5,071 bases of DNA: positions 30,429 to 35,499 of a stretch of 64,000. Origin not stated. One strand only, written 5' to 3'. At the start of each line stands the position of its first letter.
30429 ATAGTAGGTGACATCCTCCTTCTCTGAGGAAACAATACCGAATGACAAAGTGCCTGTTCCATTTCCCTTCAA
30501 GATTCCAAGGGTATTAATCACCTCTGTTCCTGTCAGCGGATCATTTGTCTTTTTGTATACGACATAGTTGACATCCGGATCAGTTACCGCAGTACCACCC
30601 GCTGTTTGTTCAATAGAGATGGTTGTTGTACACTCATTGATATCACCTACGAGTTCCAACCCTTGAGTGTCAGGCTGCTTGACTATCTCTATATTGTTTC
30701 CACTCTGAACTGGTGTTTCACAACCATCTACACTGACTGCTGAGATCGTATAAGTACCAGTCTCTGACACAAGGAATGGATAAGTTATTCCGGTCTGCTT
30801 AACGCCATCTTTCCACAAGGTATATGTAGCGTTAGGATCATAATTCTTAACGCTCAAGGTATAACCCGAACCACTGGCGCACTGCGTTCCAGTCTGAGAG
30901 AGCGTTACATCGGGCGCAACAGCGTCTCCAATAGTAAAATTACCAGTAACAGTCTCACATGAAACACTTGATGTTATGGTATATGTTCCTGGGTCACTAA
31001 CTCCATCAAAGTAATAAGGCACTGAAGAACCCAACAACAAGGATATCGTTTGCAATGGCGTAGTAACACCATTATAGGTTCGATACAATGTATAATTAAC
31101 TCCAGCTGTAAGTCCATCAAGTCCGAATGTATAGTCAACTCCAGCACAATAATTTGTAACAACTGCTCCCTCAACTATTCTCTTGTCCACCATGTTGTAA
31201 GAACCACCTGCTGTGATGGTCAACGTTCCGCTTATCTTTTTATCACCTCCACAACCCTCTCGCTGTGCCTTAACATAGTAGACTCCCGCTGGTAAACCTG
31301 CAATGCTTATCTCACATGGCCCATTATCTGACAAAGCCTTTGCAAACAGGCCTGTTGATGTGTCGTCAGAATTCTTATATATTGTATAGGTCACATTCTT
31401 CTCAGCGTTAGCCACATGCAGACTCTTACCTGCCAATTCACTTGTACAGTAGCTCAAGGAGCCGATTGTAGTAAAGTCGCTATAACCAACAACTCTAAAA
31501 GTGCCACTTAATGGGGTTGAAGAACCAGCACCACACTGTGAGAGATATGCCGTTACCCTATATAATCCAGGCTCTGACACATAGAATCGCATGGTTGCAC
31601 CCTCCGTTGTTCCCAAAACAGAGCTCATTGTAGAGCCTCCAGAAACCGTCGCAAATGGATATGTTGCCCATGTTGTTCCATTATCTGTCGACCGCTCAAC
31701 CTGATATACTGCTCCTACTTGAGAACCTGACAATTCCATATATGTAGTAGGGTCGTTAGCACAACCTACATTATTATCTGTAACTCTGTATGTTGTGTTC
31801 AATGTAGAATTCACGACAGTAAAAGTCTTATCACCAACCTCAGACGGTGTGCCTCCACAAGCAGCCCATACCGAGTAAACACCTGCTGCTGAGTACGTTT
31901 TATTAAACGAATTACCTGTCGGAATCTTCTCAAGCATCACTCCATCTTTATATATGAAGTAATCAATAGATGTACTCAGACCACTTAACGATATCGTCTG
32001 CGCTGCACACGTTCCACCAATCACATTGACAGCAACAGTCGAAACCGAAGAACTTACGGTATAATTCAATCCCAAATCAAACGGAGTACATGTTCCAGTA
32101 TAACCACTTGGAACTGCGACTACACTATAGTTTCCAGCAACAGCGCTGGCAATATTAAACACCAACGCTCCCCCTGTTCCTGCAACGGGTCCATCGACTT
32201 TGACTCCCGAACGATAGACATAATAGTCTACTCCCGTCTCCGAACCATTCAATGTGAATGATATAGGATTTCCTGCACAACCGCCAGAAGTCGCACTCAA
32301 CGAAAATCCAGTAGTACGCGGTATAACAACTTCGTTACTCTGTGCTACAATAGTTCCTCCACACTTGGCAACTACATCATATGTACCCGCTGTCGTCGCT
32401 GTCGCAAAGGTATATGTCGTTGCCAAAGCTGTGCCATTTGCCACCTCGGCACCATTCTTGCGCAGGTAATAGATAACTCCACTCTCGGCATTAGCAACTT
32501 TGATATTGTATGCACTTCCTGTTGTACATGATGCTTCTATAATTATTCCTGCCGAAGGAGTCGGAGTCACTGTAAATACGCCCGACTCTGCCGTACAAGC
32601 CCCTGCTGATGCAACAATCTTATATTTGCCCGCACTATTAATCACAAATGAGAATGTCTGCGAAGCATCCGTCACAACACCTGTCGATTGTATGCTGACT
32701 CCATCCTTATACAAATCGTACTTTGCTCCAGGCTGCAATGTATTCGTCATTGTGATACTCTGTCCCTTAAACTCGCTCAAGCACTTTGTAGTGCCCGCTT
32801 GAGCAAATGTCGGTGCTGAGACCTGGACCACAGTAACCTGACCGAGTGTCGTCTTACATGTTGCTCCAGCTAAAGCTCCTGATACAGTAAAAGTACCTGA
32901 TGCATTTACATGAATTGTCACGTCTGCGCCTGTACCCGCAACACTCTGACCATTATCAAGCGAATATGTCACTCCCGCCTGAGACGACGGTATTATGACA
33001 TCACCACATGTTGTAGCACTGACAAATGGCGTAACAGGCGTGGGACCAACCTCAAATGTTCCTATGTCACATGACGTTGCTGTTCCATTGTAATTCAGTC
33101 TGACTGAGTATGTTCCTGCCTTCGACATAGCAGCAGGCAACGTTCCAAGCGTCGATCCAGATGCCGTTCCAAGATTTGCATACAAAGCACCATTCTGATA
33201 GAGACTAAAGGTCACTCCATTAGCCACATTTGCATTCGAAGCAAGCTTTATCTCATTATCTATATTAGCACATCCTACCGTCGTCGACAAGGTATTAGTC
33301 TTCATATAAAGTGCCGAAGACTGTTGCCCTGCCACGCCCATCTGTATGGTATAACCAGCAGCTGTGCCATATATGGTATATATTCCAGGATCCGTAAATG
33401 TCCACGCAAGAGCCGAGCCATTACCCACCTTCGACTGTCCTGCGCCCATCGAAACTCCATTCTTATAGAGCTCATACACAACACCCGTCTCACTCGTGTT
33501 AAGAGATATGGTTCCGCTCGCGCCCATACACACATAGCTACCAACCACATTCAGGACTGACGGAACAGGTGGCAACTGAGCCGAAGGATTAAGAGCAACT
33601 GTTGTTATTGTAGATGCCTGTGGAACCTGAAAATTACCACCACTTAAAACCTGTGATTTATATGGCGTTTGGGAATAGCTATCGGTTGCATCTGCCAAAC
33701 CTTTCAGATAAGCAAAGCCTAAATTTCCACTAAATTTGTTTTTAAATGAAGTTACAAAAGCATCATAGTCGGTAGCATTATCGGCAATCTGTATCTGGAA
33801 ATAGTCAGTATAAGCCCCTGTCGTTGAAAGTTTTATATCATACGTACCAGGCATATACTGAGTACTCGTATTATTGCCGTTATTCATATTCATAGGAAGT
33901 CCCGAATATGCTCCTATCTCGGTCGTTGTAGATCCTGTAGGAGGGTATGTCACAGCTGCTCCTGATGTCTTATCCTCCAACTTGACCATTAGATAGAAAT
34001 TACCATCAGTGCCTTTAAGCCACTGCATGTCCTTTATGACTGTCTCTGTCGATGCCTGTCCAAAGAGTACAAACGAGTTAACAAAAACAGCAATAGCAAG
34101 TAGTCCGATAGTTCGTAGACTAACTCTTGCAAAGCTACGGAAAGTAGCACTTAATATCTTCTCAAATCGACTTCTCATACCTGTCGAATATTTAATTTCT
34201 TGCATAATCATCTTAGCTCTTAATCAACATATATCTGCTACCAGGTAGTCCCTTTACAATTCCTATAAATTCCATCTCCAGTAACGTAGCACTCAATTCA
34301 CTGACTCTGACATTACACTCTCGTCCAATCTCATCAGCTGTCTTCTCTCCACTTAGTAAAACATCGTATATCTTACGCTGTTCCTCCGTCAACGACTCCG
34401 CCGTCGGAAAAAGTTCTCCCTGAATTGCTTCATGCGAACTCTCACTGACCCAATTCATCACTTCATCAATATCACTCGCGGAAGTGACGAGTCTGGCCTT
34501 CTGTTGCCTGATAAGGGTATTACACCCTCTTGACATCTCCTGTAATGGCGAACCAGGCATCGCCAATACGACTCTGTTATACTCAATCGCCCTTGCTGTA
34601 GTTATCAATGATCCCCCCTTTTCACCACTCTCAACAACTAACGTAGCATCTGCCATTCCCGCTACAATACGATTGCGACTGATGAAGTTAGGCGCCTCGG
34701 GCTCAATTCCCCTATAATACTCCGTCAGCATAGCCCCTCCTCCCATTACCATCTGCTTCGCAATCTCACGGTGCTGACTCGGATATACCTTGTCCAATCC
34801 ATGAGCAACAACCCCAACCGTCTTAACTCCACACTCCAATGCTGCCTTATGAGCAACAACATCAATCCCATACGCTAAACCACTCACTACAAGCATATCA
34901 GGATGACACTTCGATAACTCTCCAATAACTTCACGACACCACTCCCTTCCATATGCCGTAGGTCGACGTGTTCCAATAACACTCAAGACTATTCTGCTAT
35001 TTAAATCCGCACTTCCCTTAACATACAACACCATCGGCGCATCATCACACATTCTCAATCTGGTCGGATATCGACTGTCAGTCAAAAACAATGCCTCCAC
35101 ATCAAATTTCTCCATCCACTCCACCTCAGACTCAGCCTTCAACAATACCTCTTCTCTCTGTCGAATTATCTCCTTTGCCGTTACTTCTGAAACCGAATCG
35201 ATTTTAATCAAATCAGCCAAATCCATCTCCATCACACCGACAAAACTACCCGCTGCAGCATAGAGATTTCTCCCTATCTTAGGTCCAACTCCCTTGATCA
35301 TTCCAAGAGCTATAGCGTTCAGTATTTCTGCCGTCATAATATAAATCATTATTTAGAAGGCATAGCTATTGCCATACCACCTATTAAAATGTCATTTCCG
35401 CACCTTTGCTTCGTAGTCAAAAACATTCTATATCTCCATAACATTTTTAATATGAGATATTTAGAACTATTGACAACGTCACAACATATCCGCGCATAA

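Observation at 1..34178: A reading frame of more than 34 kb (at least 11,392 aa) is absent from the ORF track; over half the window is one giant gene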

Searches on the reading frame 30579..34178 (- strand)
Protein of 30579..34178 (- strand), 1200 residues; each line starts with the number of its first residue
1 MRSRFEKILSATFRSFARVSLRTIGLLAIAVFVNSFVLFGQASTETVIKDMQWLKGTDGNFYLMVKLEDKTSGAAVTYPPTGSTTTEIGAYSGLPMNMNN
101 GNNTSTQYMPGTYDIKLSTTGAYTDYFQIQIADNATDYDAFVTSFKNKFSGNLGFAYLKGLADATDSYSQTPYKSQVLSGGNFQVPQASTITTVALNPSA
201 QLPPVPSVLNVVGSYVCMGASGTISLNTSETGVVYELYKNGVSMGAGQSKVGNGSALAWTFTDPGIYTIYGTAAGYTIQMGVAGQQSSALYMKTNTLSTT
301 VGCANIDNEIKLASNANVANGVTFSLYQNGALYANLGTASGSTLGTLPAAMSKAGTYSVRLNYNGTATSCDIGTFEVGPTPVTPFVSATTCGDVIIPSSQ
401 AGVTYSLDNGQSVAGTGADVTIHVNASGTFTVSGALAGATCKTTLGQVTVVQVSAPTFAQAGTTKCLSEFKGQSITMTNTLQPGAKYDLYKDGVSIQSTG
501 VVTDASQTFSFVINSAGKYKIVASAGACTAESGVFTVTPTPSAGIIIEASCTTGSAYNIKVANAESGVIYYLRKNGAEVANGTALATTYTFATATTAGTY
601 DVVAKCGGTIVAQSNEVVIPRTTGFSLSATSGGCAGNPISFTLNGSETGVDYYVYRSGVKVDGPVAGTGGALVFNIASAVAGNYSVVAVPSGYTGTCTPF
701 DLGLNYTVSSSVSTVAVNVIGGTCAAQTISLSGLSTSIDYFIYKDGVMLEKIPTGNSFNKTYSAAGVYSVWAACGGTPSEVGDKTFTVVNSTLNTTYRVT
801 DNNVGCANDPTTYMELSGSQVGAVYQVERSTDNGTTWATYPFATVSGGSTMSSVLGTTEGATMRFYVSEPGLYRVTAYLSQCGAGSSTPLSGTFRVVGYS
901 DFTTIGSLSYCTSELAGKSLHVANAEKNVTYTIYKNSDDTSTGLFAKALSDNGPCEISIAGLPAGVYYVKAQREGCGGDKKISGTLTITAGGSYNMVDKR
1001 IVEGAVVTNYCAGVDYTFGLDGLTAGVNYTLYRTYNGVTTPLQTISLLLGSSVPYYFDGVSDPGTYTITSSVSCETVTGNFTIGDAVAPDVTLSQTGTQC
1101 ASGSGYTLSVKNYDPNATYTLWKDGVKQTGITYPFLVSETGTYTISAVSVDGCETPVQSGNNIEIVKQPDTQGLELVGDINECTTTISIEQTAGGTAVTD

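Call 19: find_homologous_proteins(query=window:30579-34178:-, max_evalue=0.00001)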
Query window:30579-34178:- (1200 aa): 1 proteins with E <= 0.00001 among 8000 candidates.
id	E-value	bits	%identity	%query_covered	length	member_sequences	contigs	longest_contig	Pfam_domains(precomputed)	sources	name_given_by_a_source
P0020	0.0e+0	2024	100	78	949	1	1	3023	-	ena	-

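Call 45: search_protein_representatives(protein=window:30579-34178:-)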
Query: 1200 residues. Proteins with E-value up to 0.001 (for the whole library): 309; up to 1e-10: 126; up to 1e-30: 28. The best 150 are listed.
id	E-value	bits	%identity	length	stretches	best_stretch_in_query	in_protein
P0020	0.0e+00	2023.8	100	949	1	1-938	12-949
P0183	9.3e-112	391.3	36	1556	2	219-1189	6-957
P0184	4.4e-68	246.6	36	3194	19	538-697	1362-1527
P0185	2.0e-66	241.1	36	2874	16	514-803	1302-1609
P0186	1.2e-64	235.3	34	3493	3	540-1175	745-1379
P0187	1.6e-64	234.9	35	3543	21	576-831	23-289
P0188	6.9e-60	219.5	30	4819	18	415-832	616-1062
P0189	1.3e-59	218.6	39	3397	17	596-698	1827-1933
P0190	4.7e-59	216.7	34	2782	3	515-1197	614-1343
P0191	3.2e-58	214.0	38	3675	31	189-274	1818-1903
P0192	4.5e-53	196.9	28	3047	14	440-730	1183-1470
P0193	5.7e-47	176.7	36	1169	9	595-722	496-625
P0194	1.4e-45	172.1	37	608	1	195-682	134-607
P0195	5.3e-44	166.9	42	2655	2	803-1176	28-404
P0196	2.4e-42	161.4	31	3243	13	586-756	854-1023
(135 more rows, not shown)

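Call 71: find_encoding_contigs(protein=P0183, flank=10000, max_places=3)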
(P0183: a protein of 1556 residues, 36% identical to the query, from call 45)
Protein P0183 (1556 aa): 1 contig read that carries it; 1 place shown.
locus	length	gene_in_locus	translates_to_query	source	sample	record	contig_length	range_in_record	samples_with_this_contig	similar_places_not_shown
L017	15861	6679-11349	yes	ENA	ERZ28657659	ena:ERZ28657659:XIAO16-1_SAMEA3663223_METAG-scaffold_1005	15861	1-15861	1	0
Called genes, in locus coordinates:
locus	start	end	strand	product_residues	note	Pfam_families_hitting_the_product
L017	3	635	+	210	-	?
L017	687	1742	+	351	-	PF04613:LpxD, PF25084:LbH_EIF2B, PF25087:GMPPB_C, PF00132:Hexapep, PF14602:Hexapep_2 (faint), PF00132:Hexapep, PF25084:LbH_EIF2B (weak)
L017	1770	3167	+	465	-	PF03331:LpxC, PF07977:FabA, PF22817:ApeP-like (weak), PF22818:ApeI-like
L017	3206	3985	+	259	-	PF00132:Hexapep (weak), PF25084:LbH_EIF2B (weak), PF25087:GMPPB_C, PF00132:Hexapep, PF25087:GMPPB_C (weak), PF13720:Acetyltransf_11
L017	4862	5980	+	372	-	PF12826:HHH_2 (weak), PF14520:HHH_5 (weak), PF02481:DNA_processg_A, PF17782:WHD_DprA (weak), PF01978:TrmB (faint)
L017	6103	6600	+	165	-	-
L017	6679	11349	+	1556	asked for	-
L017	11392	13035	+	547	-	-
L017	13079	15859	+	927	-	?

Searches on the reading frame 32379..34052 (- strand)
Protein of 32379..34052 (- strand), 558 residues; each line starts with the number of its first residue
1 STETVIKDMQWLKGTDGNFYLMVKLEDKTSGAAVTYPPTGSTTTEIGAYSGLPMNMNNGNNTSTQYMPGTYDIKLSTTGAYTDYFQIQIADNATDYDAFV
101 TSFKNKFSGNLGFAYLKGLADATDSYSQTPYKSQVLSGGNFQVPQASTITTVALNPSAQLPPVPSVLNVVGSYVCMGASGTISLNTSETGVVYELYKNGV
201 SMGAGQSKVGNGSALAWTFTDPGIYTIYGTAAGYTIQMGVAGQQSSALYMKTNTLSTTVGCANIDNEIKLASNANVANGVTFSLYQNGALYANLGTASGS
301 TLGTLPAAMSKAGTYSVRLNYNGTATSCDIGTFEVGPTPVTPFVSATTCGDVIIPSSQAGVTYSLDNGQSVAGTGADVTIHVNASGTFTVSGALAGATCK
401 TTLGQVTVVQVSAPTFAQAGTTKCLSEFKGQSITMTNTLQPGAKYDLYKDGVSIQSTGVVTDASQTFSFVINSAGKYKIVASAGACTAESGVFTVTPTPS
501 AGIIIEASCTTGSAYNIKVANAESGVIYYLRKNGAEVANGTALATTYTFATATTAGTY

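Call 83: predict_structure(protein=window:32379-34052:-)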
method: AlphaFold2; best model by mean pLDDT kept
length: 558 residues; sequences in the alignment: 1
mean_pLDDT: 42.6   pTM: 0.25
mean pLDDT of the five models: 42.6, 41.9, 41.6, 40.9, 37.9
residues with pLDDT >= 90: 0; 70-90: 1; 50-70: 166; < 50: 391
segments of 3 or more residues with pLDDT < 50: 1-5, 37-80, 90-180, 185-191, 198-200, 203-214, 221-223, 229-277, 298-315, 321-327, 329-351, 355-361, 372-378, 381-386, 390-444, 455-473, 483-495, 539-545
pLDDT, mean of each block of 10 residues (from residue 1): 45 52 58 50 38 35 37 44 52 40 36 28 26 22 22 25 25 40 50 51 43 48 49 39 27 25 32 46 58 52 37 48 47 40 42 46 51 48 47 43 36 30 39 30 52 43 41 55 48 48 58 52 55 58 47 55
secondary structure, 60 per line:
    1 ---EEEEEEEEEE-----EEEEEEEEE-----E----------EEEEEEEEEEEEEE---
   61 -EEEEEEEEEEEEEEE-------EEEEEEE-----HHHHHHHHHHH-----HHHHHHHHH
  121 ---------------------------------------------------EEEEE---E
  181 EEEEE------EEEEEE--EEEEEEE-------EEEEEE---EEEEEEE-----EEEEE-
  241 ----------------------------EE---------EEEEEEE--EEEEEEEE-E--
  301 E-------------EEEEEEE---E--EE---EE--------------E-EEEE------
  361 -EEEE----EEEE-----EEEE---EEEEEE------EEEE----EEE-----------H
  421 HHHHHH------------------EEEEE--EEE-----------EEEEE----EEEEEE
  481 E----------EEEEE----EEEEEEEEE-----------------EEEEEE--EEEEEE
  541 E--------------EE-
elements in order: E4-13 E19-27 E44-57 E62-76 E84-90 H96-106 H112-120 E172-176 E180-185 E192-197 E200-206 E214-219 E223-229 E235-239 E280-286 E289-296 E315-321 E351-354 E362-365 E370-373 E379-382 E386-391 E398-401 E406-408 H420-426 E445-449 E452-454 E466-470 E475-481 E492-496 E501-509 E527-532 E535-541

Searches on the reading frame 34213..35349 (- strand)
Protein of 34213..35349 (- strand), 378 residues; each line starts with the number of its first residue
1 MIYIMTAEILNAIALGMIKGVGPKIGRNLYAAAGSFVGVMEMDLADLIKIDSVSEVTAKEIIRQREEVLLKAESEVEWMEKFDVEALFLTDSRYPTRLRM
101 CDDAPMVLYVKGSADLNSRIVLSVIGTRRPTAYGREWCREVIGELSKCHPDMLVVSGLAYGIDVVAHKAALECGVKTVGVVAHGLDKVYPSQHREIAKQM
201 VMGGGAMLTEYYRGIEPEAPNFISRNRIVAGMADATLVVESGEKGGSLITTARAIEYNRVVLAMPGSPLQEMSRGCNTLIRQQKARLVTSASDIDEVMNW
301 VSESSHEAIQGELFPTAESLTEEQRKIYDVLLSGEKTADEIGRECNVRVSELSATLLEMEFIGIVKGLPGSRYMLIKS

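Call 6: search_protein_families(library=pfam, proteins=[window:34213-35349:-], max_evalue=0.001)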
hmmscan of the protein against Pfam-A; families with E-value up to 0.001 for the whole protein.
window:34213-35349:- (378 aa): 3 families
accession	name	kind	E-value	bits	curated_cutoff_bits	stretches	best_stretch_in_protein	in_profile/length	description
PF02481.21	DNA_processg_A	-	1.1e-69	234.2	29.6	1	79-288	2-210/212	DNA recombination-mediator protein A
PF17782.7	DprA_WH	-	2.3e-07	31.2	22.9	1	315-370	5-60/61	DprA winged helix domain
PF14520.12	HHH_5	-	1.4e-05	25.9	27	1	15-64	4-54/57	Helix-hairpin-helix domain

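Call 29: find_encoding_contigs(protein=window:34213-35349:-, flank=10000, max_places=6)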
Protein window:34213-35349:- (378 aa): 1 contig read that carries it; 1 place shown.
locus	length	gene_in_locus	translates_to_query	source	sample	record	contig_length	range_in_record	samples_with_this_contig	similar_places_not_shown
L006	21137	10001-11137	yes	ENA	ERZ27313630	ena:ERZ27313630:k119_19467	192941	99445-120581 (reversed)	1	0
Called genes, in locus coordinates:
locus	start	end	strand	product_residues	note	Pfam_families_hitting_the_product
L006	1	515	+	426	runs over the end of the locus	PF08323:Glyco_transf_5, PF13439:Glyco_transf_4, PF13579:Glyco_trans_4_4, PF20706:GT4-conflict, PF00534:Glycos_transf_1, PF13692:Glyco_trans_1_4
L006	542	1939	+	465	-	PF03065:Glyco_hydro_57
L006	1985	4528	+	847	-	PF11897:DUF3417, PF00343:Phosphorylase, PF28476:GlgP_C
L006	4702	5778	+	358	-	PF00005:ABC_tran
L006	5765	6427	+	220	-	-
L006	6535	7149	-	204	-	PF01330:RuvA_N, PF14520:HHH_5, PF07499:RuvA_C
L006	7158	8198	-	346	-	PF02769:AIRS_C (faint), PF00586:AIRS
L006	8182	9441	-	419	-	PF19425:Csd3_N2, PF01551:Peptidase_M23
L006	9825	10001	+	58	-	-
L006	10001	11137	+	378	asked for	PF14520:HHH_5 (weak), PF02481:DNA_processg_A, PF17782:WHD_DprA (weak)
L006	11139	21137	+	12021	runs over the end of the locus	-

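Call 80: search_protein_families(library=ncbifam, proteins=[window:34213-35349:-], max_evalue=0.01)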
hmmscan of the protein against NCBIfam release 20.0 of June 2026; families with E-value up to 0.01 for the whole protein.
window:34213-35349:- (378 aa): 2 families
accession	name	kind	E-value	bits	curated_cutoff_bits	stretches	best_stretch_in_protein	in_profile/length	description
TIGR00732.1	dprA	equivalog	2.1e-62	210.2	191.15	1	77-294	2-216/220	DNA-processing protein DprA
NF008007.0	PRK10736.1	equivalog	1.2e-61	208.9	495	1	72-371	60-357/374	DNA-protecting protein DprA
